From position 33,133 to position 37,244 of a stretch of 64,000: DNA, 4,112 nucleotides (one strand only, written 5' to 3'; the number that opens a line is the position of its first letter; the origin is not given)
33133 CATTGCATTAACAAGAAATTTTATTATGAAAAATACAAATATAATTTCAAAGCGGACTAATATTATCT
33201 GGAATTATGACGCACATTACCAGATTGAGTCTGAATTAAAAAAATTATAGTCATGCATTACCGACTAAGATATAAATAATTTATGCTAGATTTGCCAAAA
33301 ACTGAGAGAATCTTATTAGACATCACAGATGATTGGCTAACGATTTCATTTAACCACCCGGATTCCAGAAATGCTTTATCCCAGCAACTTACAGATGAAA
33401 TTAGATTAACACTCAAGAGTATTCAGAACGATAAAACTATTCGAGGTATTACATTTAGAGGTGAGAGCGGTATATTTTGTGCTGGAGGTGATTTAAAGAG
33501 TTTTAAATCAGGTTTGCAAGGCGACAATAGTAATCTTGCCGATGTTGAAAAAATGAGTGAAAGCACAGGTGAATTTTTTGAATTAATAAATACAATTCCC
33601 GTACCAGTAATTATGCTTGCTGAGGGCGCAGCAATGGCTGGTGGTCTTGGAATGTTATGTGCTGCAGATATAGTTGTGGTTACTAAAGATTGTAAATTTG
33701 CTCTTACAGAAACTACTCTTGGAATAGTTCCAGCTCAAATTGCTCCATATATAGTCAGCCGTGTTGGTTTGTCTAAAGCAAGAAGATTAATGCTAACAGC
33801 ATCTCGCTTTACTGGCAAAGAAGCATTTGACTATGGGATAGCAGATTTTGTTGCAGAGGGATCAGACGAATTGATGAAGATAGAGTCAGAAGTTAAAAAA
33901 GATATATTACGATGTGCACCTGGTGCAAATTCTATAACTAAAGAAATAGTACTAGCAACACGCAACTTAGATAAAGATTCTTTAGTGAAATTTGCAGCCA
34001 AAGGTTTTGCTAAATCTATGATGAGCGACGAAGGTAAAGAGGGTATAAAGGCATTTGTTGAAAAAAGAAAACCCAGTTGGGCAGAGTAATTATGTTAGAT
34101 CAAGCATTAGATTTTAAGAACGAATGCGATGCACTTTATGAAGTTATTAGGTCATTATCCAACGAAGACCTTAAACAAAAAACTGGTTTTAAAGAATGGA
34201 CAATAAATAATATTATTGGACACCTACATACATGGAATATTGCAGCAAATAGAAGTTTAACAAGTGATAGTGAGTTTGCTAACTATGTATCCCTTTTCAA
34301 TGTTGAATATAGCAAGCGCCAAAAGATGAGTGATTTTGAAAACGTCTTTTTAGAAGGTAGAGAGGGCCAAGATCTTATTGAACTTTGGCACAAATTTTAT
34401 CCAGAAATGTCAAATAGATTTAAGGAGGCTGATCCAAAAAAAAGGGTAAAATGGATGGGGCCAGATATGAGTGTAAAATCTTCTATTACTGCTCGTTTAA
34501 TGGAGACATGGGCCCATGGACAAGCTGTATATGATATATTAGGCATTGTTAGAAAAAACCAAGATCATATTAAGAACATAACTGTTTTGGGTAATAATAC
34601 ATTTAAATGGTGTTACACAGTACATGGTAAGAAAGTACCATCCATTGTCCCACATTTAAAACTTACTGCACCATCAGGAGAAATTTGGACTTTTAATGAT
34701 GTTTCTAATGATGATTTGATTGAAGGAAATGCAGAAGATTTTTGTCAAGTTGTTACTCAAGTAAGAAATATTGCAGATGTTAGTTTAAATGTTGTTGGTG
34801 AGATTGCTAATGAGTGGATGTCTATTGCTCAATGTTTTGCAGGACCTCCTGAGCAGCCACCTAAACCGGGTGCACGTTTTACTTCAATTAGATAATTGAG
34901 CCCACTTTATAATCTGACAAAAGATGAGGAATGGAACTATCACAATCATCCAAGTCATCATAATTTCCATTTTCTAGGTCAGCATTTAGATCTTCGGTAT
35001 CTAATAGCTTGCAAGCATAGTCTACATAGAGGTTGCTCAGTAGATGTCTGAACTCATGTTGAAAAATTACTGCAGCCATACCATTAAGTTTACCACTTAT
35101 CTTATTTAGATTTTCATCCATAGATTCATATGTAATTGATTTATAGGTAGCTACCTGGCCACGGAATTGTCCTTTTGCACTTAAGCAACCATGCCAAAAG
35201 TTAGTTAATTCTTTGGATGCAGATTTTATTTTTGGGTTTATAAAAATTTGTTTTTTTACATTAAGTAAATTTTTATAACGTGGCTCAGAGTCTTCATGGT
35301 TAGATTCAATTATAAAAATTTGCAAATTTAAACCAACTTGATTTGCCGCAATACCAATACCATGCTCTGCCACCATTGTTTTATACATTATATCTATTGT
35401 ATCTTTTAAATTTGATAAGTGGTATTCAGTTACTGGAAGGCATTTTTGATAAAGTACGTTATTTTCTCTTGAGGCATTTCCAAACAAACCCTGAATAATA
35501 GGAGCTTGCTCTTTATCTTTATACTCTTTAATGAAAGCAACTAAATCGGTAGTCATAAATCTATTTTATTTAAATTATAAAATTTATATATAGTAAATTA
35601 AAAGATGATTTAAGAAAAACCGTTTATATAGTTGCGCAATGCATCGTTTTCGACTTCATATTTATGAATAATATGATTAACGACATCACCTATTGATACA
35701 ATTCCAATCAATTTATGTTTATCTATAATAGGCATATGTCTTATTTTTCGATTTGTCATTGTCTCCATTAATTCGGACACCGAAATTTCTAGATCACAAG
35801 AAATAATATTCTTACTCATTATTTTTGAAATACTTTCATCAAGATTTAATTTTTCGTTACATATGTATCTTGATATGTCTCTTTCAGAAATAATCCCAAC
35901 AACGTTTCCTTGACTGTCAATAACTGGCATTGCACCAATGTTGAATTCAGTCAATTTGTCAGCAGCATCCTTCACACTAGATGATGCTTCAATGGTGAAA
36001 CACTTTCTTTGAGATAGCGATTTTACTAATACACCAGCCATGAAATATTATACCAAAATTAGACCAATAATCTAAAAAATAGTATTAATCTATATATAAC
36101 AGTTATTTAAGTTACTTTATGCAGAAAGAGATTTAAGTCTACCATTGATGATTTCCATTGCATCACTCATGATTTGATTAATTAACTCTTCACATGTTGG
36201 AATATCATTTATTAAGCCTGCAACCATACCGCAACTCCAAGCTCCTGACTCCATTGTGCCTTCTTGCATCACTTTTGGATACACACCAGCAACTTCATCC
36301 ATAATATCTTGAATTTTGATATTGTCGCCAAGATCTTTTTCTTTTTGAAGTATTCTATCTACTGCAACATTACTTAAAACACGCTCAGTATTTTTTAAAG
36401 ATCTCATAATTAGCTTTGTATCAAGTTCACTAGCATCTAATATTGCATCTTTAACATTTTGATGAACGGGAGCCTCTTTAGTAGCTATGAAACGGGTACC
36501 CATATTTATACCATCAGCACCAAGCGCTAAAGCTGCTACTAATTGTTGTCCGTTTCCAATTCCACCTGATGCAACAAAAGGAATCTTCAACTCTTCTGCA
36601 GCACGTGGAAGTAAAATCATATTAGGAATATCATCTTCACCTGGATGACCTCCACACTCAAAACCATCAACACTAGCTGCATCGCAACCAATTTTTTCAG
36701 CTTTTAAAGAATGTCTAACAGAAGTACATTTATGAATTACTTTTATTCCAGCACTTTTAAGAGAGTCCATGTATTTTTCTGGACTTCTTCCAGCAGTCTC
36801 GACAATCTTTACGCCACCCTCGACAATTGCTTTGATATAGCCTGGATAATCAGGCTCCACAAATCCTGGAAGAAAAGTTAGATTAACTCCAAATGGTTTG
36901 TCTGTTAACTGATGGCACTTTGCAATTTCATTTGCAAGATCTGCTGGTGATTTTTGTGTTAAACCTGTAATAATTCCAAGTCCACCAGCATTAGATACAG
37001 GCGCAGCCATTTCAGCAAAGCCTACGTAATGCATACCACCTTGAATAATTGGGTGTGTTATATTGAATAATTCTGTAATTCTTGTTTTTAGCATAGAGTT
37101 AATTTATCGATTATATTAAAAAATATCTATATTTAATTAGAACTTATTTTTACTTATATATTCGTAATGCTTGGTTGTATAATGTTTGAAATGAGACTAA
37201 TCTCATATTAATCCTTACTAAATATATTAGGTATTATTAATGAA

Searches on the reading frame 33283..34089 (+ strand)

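Call 38: search_protein_families(library=pfam, max_evalue=1e-8, proteins=[window:33283-34089:+])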
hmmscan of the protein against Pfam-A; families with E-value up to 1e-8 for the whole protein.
window:33283-34089:+ (268 aa): 2 families
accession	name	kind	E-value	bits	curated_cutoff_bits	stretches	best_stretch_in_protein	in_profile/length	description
PF00378.25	ECH_1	-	3.1e-45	154.9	27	1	20-267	8-249/251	Enoyl-CoA hydratase/isomerase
PF16113.10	ECH_2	-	3.8e-32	112.6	27.2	1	20-221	3-201/335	Enoyl-CoA hydratase/isomerase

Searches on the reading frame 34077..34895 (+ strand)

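Call 38: search_protein_families(library=pfam, max_evalue=1e-8, proteins=[window:34077-34895:+])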
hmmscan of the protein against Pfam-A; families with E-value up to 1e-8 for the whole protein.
window:34077-34895:+ (272 aa): 1 family
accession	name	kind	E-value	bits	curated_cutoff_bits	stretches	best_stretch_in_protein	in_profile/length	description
PF11716.13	MDMPI_N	-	4e-19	70.1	24.2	1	15-151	3-139/140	Mycothiol maleylpyruvate isomerase N-terminal domain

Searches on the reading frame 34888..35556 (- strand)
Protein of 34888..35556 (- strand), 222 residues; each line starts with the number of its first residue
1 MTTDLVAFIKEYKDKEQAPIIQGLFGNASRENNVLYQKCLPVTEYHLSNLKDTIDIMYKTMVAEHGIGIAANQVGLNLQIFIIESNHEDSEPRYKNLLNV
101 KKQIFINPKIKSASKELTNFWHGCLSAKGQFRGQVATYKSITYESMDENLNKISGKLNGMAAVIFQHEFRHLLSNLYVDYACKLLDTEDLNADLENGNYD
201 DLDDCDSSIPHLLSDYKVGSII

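Call 38: search_protein_families(library=pfam, max_evalue=1e-8, proteins=[window:34888-35556:-])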
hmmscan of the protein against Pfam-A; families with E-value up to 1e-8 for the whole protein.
window:34888-35556:- (222 aa): 1 family
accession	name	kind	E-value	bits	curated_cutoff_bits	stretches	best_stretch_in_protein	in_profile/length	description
PF01327.26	Pep_deformylase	-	5.9e-37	127.1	22.8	1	31-181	8-150/156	Polypeptide deformylase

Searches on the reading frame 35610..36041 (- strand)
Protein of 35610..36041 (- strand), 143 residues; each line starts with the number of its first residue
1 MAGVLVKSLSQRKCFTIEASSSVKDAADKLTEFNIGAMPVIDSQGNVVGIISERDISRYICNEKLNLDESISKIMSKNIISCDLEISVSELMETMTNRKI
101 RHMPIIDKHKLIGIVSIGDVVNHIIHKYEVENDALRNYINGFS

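Call 38: search_protein_families(library=pfam, max_evalue=1e-8, proteins=[window:35610-36041:-])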
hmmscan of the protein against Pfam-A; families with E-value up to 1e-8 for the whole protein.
window:35610-36041:- (143 aa): 1 family
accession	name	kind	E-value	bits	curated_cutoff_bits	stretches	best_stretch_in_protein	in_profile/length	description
PF00571.33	CBS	-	2.9e-29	101.6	24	2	71-124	1-55/57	CBS domain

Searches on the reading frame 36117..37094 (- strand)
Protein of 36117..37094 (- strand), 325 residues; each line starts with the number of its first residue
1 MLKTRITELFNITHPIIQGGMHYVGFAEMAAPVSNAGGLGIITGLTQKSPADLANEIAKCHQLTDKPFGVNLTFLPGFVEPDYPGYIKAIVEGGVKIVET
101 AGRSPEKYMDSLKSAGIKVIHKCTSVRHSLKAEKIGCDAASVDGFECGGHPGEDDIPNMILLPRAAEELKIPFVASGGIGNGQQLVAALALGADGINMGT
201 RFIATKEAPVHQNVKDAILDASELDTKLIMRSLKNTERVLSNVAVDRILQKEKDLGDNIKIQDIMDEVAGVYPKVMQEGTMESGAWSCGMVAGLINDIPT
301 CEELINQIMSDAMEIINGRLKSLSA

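Call 38: search_protein_families(library=pfam, max_evalue=1e-8, proteins=[window:36117-37094:-])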
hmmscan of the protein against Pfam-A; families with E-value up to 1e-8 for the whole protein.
window:36117-37094:- (325 aa): 2 families
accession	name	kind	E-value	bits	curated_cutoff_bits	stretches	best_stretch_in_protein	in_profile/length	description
PF03060.21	NMO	-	1.5e-56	192.6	28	1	4-310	2-330/331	Nitronate monooxygenase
PF00478.31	IMPDH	-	2.7e-12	46.8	25.6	0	164-214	201-251/345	IMP dehydrogenase / GMP reductase domain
